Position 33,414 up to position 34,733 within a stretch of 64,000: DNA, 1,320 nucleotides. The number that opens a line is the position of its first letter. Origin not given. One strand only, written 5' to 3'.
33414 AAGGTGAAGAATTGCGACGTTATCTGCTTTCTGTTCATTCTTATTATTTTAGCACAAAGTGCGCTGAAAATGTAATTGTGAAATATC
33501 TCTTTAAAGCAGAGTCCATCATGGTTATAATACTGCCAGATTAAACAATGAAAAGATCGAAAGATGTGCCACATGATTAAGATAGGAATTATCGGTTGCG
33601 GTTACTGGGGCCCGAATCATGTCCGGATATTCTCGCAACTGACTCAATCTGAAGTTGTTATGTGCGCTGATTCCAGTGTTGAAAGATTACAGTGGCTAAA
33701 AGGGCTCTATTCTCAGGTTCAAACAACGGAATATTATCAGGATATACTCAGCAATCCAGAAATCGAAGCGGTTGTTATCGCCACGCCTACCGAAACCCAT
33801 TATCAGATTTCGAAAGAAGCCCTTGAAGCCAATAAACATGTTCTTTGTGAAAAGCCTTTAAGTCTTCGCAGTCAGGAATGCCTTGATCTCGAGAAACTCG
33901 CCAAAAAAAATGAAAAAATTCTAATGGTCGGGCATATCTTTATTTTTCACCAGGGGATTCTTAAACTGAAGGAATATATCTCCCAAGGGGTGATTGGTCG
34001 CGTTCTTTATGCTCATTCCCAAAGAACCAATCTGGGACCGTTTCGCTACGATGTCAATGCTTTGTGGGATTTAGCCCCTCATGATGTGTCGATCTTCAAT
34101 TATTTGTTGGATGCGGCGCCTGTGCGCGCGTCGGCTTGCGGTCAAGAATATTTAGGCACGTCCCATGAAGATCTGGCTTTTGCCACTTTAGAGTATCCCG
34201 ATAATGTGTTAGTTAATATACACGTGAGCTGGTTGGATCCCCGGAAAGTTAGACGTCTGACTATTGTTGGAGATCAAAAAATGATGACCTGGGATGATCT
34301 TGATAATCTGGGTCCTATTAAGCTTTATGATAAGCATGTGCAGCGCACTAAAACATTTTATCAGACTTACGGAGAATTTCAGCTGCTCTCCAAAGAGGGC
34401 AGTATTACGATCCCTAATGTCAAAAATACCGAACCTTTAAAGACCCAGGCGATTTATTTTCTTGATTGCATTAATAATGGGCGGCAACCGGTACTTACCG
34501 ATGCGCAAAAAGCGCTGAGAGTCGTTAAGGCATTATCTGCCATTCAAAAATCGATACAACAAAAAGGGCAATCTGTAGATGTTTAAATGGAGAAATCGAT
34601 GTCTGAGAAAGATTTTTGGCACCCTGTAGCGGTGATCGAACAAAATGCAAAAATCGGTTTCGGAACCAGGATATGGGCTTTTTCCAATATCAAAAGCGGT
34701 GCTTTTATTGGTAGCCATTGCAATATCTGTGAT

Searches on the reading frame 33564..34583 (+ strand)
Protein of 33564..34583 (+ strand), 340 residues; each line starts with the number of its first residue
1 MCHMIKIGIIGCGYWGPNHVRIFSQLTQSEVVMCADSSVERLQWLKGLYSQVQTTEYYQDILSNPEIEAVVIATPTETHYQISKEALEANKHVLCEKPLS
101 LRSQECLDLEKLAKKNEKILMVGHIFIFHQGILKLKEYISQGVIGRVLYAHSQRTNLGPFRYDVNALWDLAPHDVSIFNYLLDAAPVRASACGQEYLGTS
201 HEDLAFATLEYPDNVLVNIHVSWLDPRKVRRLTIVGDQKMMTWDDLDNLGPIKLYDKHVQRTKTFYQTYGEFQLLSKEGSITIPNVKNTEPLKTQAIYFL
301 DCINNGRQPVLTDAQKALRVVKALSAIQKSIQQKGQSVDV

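Call 38: search_protein_families(library=pfam, proteins=[window:33564-34583:+], max_evalue=0.001)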
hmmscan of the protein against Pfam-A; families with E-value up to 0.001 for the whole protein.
window:33564-34583:+ (340 aa): 3 families
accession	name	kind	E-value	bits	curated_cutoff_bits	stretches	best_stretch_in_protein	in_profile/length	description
PF01408.29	GFO_IDH_MocA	-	7.5e-28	98.1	24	1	5-124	1-120/120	Oxidoreductase family, NAD-binding Rossmann fold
PF22725.1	GFO_IDH_MocA_C3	-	1.3e-15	58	27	1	133-240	2-122/124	GFO/IDH/MocA C-terminal domain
PF02894.22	GFO_IDH_MocA_C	-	1e-14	55.3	22.9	1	136-338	1-216/218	Oxidoreductase family, C-terminal alpha/beta domain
